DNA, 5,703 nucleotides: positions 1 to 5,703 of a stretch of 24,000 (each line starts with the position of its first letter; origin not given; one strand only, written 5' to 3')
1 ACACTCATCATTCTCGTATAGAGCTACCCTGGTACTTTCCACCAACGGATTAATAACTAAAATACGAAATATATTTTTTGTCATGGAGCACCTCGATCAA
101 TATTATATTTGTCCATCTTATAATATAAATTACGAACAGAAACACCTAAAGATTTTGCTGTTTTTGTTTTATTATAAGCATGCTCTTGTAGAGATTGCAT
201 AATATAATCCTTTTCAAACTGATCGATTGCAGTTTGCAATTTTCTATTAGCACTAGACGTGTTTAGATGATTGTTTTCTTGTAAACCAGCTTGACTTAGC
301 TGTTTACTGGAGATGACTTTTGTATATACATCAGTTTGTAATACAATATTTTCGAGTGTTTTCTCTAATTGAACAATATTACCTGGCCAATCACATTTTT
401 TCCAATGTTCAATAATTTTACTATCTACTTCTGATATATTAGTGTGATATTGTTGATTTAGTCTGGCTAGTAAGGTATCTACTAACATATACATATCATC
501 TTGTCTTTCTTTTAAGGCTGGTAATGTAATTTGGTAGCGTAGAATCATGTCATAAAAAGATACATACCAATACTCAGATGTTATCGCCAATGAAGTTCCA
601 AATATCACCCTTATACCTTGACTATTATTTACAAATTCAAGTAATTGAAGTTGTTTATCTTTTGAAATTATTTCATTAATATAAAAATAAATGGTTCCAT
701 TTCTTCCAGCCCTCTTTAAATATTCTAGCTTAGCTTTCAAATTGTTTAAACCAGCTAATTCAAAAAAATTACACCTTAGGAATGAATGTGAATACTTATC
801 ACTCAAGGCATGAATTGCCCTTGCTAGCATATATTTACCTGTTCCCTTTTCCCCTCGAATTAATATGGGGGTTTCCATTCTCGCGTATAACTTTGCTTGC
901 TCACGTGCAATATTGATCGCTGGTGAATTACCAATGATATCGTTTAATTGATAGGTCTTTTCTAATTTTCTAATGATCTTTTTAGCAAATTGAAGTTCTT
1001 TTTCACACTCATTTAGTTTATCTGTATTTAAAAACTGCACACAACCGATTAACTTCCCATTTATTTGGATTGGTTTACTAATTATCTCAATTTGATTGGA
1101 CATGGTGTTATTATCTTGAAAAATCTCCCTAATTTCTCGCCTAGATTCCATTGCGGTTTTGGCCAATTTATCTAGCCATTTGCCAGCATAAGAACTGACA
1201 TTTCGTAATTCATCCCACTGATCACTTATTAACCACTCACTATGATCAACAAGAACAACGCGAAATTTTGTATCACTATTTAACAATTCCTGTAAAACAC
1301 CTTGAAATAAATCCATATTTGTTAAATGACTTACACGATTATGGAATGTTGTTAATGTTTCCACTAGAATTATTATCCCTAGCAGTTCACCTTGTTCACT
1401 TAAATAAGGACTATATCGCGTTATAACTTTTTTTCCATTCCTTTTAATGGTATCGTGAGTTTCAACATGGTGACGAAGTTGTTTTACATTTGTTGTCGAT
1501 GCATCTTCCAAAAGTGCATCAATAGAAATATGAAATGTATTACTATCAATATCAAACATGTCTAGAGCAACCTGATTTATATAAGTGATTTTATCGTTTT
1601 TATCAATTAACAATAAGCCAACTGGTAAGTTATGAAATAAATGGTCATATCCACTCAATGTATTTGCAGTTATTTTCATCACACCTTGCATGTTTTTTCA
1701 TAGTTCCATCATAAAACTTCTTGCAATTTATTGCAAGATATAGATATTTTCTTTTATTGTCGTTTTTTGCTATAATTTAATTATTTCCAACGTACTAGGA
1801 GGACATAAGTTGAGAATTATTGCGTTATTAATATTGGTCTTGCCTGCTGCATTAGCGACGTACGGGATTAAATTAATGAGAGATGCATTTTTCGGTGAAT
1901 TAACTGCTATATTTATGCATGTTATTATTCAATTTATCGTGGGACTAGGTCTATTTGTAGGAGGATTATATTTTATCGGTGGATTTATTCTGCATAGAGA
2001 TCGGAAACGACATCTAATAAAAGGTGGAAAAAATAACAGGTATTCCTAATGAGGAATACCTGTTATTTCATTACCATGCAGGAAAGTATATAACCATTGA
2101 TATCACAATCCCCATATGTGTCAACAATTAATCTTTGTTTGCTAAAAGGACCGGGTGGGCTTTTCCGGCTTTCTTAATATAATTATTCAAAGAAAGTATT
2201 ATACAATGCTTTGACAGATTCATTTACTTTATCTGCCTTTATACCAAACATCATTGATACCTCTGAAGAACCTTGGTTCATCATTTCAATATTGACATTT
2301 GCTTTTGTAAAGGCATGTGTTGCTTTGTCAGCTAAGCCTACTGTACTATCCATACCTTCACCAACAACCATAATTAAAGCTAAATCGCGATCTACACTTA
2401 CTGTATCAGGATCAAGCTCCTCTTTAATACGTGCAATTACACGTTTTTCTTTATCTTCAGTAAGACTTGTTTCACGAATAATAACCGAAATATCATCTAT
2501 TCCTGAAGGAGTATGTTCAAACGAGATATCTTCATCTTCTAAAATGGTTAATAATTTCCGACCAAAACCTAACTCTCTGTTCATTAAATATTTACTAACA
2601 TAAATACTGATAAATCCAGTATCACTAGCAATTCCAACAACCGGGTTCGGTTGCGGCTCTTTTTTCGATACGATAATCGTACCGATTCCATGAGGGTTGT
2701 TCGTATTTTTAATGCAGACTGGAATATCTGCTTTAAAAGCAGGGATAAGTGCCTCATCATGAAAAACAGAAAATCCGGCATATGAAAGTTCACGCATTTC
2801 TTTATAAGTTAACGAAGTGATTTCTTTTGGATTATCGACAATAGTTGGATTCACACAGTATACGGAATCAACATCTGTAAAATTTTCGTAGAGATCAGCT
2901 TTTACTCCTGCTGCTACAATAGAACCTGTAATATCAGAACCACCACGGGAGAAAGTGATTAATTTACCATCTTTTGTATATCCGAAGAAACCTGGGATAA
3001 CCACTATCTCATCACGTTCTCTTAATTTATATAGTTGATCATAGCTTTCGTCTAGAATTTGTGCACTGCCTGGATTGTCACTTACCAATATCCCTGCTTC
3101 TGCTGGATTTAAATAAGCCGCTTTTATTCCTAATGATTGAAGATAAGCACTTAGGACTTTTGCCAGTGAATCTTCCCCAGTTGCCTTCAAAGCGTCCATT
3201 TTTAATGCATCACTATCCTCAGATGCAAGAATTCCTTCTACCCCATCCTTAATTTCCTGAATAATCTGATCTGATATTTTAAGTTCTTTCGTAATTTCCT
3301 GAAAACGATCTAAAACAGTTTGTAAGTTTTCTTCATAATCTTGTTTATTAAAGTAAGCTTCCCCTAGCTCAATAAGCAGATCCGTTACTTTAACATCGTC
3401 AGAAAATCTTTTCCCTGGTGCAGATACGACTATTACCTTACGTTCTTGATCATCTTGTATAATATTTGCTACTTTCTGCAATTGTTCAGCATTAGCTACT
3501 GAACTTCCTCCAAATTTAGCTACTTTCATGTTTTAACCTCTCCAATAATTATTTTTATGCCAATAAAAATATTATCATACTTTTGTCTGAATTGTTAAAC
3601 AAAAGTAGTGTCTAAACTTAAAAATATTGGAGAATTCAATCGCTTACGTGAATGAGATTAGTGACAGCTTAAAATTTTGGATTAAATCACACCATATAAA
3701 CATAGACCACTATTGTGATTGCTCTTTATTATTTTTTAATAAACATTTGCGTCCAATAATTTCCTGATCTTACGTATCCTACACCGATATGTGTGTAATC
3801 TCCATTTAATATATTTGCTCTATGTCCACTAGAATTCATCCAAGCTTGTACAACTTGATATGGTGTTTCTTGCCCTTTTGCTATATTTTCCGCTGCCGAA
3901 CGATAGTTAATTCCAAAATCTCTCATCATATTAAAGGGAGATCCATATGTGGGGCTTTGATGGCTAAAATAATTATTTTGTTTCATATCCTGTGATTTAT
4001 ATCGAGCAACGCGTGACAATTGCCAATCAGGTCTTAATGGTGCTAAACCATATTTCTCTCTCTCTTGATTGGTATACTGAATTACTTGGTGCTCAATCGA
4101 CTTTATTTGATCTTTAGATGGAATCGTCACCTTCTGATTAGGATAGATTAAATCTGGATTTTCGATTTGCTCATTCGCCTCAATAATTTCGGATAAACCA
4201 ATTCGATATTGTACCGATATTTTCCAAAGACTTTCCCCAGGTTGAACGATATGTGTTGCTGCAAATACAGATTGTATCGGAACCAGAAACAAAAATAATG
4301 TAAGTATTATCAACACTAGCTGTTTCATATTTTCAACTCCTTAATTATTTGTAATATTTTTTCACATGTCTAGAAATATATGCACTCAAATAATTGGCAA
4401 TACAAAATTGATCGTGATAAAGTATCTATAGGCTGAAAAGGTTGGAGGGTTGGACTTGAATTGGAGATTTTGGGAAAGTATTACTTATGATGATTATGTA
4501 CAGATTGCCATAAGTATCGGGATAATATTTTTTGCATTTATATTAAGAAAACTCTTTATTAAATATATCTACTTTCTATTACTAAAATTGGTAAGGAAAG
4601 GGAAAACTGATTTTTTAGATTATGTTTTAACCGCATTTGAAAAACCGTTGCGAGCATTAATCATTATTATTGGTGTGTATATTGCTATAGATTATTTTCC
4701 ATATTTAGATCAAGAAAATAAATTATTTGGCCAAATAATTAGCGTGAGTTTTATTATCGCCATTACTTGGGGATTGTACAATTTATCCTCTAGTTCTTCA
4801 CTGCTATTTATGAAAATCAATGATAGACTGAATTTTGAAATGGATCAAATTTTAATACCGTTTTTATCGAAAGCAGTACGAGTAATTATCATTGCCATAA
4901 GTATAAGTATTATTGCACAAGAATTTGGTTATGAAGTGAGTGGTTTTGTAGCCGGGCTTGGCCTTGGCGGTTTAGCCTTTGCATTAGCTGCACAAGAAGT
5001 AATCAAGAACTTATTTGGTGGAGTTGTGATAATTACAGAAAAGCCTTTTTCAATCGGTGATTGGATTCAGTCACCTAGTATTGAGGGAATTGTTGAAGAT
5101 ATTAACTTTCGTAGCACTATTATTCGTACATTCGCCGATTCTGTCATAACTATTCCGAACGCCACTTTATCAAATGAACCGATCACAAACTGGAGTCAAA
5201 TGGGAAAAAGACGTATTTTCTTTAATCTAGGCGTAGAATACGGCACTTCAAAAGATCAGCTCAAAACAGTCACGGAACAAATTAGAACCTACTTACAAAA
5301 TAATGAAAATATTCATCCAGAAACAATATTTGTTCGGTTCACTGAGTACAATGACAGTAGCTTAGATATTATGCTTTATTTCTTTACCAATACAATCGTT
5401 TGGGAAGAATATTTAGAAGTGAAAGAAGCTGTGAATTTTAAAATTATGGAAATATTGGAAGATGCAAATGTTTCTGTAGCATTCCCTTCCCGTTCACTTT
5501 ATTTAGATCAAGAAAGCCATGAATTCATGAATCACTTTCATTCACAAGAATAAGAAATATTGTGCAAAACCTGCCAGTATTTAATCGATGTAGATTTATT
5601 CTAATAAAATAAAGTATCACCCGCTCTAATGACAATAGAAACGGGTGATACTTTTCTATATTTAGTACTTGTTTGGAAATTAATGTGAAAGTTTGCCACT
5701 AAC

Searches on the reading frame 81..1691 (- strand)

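Call 43: search_protein_families(library=pfam, proteins=[window:81-1691:-], max_evalue=0.00001)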
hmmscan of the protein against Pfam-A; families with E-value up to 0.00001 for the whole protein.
window:81-1691:- (536 aa): 6 families
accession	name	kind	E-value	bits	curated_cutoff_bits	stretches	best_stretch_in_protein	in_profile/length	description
PF25601.1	AAA_lid_14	-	1.7e-14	53.8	27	1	394-478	1-83/87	AAA+ ATPase lid domain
PF02954.25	HTH_8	-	2e-13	50.3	22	1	489-529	2-42/42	Bacterial regulatory protein, Fis family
PF00158.32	Sigma54_activat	-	1.2e-10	41.8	20.2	1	252-309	1-58/168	Sigma-54 interaction domain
PF14532.12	Sigma54_activ_2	-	2.8e-10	41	25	1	253-374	1-115/138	Sigma-54 interaction domain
PF13596.12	PAS_10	-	2.2e-07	31.9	22.1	1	17-110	3-102/106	PAS domain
PF13188.13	PAS_8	-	2e-06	27.9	21.8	1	17-58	5-48/65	PAS domain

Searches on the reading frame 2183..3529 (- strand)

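Call 43: search_protein_families(library=pfam, proteins=[window:2183-3529:-], max_evalue=0.00001)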
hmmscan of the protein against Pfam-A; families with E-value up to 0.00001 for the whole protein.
window:2183-3529:- (448 aa): 2 families
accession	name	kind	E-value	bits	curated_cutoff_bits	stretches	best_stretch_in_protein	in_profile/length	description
PF00696.33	AA_kinase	-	1.6e-43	149.6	24.9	1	2-275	3-234/234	Amino acid kinase family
PF22468.2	ACT_9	-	1.6e-20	73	27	1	386-446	1-61/61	ACT domain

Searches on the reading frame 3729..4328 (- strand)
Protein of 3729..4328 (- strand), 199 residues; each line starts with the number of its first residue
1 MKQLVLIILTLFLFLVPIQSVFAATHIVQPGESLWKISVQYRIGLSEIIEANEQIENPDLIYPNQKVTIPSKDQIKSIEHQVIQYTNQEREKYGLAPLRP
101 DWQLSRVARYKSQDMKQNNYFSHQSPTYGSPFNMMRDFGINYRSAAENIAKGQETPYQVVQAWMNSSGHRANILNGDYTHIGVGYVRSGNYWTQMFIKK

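Call 43: search_protein_families(library=pfam, proteins=[window:3729-4328:-], max_evalue=0.00001)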
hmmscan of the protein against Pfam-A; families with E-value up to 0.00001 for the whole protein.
window:3729-4328:- (199 aa): 2 families
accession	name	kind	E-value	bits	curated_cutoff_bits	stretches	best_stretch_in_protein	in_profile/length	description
PF00188.32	CAP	-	8.5e-24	85.1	21.1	1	84-196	2-117/117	Cysteine-rich secretory protein family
PF01476.26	LysM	-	2.2e-13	50.4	20.9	1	26-70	1-43/43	LysM domain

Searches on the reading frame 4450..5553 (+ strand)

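Call 43: search_protein_families(library=pfam, proteins=[window:4450-5553:+], max_evalue=0.00001)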
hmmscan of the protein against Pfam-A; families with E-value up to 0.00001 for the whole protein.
window:4450-5553:+ (367 aa): 3 families
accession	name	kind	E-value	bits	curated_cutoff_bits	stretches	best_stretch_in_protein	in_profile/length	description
PF00924.24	MS_channel_2nd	-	1.6e-25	89.4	20.2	1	184-249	2-67/68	Mechanosensitive ion channel, beta-domain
PF21082.3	MS_channel_3rd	-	6.5e-18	65.4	21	1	258-342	3-87/88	Mechanosensitive ion channel MscS, C-terminal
PF21088.3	MS_channel_1st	-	2.6e-10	40.5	23.1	1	141-182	1-42/42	Mechanosensitive ion channel, transmembrane helices 2/3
